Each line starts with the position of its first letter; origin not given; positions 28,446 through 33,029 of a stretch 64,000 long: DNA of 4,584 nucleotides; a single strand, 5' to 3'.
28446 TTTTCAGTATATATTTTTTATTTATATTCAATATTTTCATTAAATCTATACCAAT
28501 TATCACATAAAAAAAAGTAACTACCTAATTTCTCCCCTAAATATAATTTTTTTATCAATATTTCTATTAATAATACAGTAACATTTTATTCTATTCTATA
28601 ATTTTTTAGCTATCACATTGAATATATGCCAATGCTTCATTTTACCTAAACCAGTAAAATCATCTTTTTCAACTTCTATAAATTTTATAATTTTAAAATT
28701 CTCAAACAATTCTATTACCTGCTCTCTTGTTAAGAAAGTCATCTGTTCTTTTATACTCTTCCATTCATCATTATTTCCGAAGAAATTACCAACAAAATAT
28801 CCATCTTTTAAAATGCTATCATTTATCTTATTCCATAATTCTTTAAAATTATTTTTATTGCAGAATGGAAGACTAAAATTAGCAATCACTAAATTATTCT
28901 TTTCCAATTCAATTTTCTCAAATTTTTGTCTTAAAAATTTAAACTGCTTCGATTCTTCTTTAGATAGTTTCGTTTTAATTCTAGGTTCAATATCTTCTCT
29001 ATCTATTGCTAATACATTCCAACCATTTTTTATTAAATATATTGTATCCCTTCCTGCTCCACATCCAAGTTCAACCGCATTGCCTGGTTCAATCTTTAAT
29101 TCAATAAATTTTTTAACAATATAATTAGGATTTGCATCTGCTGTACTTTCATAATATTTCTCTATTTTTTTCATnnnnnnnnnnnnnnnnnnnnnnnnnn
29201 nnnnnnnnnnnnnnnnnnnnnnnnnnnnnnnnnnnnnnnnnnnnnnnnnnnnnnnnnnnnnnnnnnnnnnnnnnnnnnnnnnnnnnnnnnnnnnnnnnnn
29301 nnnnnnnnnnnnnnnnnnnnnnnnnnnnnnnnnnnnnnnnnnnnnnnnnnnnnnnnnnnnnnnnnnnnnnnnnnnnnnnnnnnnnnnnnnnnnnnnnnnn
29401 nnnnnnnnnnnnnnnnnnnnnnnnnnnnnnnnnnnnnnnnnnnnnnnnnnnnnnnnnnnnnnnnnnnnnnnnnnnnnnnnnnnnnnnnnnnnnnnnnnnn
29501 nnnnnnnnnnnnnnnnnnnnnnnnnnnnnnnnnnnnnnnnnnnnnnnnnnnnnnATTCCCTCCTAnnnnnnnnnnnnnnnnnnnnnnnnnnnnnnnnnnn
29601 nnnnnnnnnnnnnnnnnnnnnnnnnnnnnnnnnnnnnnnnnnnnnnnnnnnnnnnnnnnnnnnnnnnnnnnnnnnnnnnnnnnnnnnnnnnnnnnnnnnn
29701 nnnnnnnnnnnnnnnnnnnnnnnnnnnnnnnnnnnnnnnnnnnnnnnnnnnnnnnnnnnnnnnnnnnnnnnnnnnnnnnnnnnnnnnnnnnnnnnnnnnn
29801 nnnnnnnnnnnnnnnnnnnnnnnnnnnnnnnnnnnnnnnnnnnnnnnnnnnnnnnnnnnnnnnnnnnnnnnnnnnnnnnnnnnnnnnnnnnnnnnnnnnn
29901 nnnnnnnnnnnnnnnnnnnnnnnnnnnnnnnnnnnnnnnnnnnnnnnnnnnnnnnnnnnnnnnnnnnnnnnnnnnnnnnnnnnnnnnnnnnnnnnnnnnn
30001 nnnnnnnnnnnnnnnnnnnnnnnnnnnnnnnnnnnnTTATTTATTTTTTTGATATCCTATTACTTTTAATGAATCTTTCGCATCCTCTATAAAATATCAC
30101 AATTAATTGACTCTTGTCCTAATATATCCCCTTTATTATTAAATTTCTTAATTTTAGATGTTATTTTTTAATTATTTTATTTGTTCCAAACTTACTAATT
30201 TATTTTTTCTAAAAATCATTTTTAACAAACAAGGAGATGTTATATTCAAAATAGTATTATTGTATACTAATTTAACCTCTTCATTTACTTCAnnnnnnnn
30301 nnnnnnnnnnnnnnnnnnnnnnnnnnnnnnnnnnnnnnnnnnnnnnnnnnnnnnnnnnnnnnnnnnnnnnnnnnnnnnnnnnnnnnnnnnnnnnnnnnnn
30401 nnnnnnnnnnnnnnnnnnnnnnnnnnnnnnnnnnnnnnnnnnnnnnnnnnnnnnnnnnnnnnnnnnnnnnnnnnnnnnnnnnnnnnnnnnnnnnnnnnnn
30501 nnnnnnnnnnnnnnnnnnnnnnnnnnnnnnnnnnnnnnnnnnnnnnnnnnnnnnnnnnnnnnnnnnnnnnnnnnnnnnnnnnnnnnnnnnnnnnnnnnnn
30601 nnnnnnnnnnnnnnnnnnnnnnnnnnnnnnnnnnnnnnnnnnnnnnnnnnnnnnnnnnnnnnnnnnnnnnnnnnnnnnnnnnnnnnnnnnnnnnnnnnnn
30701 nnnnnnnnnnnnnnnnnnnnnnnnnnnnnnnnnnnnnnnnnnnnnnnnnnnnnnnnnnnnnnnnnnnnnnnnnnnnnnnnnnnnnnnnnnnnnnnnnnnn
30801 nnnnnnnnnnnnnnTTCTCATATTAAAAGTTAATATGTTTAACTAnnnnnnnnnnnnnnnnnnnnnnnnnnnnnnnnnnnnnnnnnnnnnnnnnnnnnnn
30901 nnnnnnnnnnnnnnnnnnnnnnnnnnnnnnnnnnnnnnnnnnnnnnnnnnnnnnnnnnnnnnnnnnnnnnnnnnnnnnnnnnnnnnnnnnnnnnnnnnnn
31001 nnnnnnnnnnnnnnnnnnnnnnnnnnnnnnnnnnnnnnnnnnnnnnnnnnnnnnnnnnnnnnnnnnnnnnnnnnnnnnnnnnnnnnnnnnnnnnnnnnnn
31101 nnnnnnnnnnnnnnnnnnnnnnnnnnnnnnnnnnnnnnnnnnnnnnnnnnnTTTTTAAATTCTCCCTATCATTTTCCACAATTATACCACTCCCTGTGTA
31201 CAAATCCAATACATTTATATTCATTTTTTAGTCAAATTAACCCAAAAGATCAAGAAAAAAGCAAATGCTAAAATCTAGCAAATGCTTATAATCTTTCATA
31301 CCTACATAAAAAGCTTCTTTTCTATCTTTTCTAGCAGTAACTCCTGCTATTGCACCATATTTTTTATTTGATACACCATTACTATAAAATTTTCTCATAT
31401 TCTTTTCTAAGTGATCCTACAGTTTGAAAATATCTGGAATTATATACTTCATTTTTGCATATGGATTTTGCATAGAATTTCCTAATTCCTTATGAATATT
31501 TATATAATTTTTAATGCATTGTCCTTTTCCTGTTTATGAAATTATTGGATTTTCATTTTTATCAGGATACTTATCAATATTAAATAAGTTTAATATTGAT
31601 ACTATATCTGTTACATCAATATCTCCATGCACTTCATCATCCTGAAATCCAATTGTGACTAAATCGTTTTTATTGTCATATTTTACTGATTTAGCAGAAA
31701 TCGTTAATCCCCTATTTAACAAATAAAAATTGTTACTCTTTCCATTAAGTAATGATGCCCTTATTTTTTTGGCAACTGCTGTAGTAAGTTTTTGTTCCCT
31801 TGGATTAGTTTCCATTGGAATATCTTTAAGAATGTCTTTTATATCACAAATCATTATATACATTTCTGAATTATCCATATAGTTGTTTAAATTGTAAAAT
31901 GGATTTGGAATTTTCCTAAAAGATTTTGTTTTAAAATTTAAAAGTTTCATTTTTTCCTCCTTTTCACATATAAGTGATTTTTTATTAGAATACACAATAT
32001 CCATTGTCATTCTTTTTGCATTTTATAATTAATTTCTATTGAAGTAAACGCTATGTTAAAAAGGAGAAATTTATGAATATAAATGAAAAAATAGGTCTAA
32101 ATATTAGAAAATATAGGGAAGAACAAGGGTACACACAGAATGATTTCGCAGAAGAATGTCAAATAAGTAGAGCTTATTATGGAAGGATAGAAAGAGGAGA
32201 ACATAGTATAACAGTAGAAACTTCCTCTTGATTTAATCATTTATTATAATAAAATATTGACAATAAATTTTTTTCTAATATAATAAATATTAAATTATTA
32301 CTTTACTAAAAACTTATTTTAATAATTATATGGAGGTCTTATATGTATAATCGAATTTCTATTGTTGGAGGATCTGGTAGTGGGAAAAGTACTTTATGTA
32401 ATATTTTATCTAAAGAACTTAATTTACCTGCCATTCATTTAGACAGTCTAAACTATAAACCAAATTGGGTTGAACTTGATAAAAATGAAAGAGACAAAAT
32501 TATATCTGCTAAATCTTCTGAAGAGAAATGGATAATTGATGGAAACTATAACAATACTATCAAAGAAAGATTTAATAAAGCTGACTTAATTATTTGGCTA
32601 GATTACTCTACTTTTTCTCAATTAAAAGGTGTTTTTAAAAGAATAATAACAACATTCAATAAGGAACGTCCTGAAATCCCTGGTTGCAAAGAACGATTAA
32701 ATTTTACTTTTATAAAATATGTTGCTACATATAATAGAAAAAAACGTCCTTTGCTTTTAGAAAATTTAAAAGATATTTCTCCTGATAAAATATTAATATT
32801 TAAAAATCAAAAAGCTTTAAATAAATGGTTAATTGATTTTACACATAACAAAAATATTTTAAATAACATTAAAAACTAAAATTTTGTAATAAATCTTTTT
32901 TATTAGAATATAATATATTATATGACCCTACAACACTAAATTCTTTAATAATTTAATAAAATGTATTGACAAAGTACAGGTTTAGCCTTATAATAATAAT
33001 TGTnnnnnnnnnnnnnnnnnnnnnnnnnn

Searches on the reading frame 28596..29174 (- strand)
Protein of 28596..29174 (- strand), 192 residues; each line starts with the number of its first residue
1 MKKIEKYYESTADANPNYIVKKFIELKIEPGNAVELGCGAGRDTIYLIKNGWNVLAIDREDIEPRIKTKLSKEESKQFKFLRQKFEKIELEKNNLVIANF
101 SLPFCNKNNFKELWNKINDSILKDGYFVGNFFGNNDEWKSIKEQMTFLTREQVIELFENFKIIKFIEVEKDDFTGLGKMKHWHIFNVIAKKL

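Call 35: search_protein_families(library=ncbifam, proteins=[window:28596-29174:-], max_evalue=0.001)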
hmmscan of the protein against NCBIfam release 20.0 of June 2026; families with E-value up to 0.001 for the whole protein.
window:28596-29174:- (192 aa): 7 families
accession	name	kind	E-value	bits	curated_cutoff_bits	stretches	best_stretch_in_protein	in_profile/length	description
NF008405.0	PRK11207.1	equivalog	1.7e-11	44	218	1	27-167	28-170/198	tellurite resistance methyltransferase TehB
NF008992.0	PRK12335.1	equivalog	2.2e-11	43.5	303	1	20-167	114-261/289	SAM-dependent methyltransferase TehB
TIGR02072.1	BioC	equivalog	5e-07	29.8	184.95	1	27-170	32-178/244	malonyl-ACP O-methyltransferase BioC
TIGR00477.1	tehB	equivalog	1.3e-06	27.9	219.5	1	28-126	72-171/238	tellurite resistance methyltransferase TehB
NF041820.1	daptide_MTase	equivalog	3.7e-05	23.3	175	1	27-137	34-150/243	daptide-type RiPP biosynthesis methyltransferase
NF045649.1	2X_seleno_MduS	exception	7.7e-05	21.8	380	1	33-61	45-73/338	methyltransferase domain-containing selenoprotein MduS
TIGR00740.1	TIGR00740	equivalog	8.4e-05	22.4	193.3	1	32-135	56-166/239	carboxy-S-adenosyl-L-methionine synthase CmoA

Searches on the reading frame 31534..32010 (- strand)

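Call 29: search_protein_families(library=pfam, proteins=[window:31534-32010:-], max_evalue=0.01)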
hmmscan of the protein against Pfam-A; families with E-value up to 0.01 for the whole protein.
window:31534-32010:- (158 aa): 1 family
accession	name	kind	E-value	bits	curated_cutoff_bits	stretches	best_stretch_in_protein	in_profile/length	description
PF10592.14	AIPR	-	1.9e-09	38.1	25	1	67-120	2-57/308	AIPR protein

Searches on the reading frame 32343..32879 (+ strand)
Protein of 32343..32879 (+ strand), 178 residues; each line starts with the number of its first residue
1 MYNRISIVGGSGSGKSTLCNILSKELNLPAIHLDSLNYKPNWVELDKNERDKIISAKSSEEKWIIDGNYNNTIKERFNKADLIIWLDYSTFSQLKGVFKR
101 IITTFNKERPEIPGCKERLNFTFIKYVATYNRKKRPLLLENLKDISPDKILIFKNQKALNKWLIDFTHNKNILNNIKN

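Call 29: search_protein_families(library=pfam, proteins=[window:32343-32879:+], max_evalue=0.01)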
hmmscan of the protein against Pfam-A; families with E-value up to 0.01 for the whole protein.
window:32343-32879:+ (178 aa): 13 families
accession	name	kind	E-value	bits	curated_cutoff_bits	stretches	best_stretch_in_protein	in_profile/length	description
PF13238.12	AAA_18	-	4.1e-06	27.7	29.4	1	5-55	1-45/128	AAA domain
PF13207.12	AAA_17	-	6.4e-06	26.9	27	1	8-31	1-24/136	AAA domain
PF00005.33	ABC_tran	-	5.8e-05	24.2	25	1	4-28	13-37/137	ABC transporter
PF13401.12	AAA_22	-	0.0019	18.9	27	1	5-138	8-89/130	AAA domain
PF00910.28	RNA_helicase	-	0.002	19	21.5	1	6-72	2-62/105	RNA helicase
PF01712.25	dNK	-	0.0024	18.1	27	0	5-31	1-27/203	Deoxynucleoside kinase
PF02224.24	Cytidylate_kin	-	0.0028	17.8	26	1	5-32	1-28/211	Cytidylate kinase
PF13521.12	AAA_28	-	0.0043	17.7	27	1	4-29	1-26/164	AAA domain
PF00004.35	AAA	-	0.0047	17.8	21.2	1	7-59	3-55/131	ATPase family associated with various cellular activities (AAA)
PF01202.28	SKI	-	0.0071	16.9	22.1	0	12-36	2-26/159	Shikimate kinase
PF01121.26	CoaE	-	0.0081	16.3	27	0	5-37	3-34/180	Dephospho-CoA kinase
PF13191.12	AAA_16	-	0.0094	16.9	32.6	0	5-139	27-136/167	AAA ATPase domain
PF03205.20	MobB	-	0.0096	16.3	26.6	0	5-70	2-67/133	Molybdopterin guanine dinucleotide synthesis protein B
